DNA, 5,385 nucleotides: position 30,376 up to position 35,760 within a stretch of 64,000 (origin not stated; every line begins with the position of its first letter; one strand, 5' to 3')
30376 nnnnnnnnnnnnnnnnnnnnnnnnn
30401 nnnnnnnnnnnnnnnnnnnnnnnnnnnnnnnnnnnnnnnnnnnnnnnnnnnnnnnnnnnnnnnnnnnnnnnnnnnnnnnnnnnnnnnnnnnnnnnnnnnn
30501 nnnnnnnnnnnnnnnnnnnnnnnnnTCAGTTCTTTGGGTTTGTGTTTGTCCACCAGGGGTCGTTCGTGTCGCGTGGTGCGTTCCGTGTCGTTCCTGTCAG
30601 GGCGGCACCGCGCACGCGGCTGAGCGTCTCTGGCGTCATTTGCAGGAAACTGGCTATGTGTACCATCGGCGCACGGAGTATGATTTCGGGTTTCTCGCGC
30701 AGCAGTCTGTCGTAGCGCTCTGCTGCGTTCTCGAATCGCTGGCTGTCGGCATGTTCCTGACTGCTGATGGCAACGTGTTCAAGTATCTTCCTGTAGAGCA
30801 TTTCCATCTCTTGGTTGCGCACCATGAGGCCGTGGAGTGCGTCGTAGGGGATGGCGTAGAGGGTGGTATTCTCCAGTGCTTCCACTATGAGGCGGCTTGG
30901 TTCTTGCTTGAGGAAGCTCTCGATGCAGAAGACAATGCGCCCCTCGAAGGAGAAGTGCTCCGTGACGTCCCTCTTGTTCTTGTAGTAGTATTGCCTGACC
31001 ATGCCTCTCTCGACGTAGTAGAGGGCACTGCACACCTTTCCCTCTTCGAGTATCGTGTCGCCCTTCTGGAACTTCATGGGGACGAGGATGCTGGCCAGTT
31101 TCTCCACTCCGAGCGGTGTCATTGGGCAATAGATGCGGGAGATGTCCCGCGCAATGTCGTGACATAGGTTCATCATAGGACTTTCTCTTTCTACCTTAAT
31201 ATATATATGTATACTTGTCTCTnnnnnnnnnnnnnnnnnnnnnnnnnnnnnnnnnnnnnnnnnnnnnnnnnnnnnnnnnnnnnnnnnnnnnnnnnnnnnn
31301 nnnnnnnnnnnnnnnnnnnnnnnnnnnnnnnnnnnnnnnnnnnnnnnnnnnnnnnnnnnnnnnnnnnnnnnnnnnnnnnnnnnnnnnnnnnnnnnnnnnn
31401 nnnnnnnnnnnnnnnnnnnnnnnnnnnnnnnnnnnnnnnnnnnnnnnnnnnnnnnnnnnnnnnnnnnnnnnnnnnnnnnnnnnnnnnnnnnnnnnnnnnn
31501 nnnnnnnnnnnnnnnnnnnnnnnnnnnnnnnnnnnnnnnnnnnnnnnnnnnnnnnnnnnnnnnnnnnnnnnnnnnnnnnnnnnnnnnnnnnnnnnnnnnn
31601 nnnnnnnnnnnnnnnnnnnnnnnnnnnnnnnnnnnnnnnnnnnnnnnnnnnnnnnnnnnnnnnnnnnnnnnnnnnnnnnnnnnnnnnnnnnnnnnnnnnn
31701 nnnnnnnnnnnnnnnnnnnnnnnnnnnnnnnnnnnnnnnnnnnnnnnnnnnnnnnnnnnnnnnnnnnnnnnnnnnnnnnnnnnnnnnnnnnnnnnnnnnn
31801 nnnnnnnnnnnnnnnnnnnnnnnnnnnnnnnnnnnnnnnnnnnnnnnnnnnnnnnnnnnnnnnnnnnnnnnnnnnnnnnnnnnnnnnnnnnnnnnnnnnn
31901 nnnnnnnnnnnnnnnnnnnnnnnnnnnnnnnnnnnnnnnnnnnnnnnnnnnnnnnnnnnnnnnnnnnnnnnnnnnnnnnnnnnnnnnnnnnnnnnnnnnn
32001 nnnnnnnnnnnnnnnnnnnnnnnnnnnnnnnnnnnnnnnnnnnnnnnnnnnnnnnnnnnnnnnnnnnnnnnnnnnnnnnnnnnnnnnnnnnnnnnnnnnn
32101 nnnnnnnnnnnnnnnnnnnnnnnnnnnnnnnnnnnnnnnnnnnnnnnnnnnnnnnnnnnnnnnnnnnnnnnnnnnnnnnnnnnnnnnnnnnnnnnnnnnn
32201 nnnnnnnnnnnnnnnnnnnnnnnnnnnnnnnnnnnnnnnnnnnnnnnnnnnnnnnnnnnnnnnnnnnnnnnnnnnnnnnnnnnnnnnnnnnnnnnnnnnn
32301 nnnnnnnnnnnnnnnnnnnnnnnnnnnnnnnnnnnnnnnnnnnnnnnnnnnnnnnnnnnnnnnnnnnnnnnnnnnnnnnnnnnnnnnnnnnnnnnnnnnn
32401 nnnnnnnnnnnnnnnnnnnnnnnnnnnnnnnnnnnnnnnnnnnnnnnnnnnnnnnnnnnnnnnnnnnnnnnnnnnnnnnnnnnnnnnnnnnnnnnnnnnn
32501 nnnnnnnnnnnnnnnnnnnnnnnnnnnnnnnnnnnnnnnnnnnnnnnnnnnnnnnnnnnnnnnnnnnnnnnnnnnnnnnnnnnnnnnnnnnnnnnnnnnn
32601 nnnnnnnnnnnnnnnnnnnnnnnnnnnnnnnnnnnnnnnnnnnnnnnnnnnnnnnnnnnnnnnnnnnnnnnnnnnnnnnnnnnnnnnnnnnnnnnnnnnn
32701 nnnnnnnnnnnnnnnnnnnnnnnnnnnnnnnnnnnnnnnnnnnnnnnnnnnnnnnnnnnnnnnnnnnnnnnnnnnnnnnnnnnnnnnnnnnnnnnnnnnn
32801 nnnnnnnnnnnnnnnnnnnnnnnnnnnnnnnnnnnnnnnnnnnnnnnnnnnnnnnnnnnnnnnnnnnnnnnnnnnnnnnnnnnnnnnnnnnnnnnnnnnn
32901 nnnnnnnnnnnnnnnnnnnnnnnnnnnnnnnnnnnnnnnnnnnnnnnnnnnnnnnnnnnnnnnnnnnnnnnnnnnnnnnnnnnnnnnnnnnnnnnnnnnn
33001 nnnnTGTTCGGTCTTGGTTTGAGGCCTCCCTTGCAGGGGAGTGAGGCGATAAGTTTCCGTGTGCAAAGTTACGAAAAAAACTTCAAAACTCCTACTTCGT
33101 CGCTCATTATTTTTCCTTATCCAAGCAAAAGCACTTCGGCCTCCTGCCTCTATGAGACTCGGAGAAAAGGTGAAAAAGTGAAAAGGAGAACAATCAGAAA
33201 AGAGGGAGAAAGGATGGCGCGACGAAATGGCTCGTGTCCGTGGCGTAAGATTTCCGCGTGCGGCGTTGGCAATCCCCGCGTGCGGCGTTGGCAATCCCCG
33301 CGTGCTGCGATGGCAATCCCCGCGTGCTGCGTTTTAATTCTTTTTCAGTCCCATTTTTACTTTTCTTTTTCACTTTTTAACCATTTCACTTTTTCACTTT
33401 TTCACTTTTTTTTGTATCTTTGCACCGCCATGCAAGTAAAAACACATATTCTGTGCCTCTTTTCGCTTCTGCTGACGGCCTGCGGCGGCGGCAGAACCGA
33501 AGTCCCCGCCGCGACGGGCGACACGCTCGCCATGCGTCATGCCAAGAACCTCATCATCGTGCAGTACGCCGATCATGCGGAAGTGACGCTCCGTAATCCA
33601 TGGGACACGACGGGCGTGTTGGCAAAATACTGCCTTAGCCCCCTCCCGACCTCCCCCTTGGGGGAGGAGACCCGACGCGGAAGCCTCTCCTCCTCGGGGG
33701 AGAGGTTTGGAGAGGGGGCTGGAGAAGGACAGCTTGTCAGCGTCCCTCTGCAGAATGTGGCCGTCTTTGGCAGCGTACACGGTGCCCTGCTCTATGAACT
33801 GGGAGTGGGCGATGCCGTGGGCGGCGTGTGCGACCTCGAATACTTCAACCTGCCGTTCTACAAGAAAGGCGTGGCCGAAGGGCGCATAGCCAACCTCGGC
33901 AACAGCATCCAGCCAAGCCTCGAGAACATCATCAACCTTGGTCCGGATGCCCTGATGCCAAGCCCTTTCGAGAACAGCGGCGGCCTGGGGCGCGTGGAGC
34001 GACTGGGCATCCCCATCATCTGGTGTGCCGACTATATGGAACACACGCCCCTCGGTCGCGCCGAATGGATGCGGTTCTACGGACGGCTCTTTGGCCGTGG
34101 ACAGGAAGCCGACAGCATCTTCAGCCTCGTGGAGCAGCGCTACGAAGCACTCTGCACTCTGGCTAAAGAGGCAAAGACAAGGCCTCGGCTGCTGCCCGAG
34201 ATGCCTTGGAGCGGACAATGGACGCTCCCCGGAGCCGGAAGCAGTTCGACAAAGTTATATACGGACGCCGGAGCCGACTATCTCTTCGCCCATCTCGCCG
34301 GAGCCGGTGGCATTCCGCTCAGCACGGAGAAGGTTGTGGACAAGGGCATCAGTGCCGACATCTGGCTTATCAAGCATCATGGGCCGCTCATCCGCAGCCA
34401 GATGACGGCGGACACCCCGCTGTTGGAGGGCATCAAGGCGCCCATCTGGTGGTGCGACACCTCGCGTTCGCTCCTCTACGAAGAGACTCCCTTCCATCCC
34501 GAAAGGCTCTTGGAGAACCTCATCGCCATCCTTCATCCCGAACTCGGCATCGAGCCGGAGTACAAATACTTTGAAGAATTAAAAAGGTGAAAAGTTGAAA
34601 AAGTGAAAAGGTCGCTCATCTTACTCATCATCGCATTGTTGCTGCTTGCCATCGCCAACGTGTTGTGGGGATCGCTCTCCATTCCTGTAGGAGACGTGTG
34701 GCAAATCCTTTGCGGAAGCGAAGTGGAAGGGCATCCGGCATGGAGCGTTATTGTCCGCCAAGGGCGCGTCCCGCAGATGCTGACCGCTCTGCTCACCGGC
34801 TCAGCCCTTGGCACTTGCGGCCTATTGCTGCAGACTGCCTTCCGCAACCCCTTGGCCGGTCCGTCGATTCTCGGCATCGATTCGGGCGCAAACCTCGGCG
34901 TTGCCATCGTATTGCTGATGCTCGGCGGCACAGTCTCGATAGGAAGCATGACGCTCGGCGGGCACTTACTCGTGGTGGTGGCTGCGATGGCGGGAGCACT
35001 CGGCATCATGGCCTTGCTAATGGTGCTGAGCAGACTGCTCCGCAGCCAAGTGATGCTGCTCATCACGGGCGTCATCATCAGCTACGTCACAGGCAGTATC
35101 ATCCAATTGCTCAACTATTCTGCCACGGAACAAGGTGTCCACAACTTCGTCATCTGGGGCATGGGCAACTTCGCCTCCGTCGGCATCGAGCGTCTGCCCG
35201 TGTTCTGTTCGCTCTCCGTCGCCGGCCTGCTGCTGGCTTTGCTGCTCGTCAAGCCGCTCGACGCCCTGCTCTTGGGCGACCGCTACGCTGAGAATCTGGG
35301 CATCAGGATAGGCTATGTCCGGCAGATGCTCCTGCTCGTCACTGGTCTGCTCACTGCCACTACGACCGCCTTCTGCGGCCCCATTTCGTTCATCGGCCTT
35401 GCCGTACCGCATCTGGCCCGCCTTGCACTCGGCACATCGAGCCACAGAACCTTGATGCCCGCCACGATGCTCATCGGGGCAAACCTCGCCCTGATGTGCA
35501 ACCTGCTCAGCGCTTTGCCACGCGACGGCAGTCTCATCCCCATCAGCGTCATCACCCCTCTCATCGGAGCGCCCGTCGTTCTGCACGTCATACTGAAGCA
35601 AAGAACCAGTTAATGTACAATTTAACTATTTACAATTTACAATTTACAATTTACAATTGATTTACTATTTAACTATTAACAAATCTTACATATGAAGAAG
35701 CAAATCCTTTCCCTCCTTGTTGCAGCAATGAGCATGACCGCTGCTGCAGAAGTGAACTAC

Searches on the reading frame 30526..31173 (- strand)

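Call 41: search_protein_families(library=pfam, proteins=[window:30526-31173:-], max_evalue=0.01)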
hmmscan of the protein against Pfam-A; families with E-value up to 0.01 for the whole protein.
window:30526-31173:- (215 aa): 1 family
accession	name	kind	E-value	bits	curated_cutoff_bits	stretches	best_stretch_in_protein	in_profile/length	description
PF00027.35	cNMP_binding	-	1.6e-12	47.7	27.5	1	33-119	2-88/89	Cyclic nucleotide-binding domain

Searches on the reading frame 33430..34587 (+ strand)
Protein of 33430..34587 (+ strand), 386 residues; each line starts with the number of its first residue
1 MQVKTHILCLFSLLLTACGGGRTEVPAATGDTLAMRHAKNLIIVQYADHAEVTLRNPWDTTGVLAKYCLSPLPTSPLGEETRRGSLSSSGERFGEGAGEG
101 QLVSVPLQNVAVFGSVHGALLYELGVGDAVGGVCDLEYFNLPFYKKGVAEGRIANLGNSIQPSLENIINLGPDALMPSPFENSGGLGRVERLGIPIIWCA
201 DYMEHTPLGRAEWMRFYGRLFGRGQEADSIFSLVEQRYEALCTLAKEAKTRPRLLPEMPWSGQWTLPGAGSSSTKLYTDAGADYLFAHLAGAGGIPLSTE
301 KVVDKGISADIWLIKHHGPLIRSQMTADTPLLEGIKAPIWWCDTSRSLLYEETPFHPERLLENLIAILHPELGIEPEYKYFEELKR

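Call 41: search_protein_families(library=pfam, proteins=[window:33430-34587:+], max_evalue=0.01)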
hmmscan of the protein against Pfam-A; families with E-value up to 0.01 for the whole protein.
window:33430-34587:+ (386 aa): 1 family
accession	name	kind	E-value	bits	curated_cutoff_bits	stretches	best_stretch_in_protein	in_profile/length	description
PF01497.23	Peripla_BP_2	-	1.1e-12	48.4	27.5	1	119-337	10-222/235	Periplasmic binding protein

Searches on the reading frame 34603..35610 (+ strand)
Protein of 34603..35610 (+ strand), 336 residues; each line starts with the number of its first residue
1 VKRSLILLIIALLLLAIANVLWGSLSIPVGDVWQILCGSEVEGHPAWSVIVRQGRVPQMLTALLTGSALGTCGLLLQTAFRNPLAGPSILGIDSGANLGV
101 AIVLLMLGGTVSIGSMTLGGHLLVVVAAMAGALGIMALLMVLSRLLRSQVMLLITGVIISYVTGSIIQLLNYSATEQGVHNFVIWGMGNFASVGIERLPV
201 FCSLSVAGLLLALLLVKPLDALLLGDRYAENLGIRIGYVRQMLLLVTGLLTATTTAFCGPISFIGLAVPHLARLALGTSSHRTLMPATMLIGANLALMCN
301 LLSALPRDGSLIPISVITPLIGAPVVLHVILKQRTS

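Call 41: search_protein_families(library=pfam, proteins=[window:34603-35610:+], max_evalue=0.01)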
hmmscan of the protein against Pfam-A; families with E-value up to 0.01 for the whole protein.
window:34603-35610:+ (336 aa): 1 family
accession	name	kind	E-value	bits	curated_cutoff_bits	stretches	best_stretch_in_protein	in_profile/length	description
PF01032.23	FecCD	-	2.4e-69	234.2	26.5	1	12-332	2-311/311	FecCD transport family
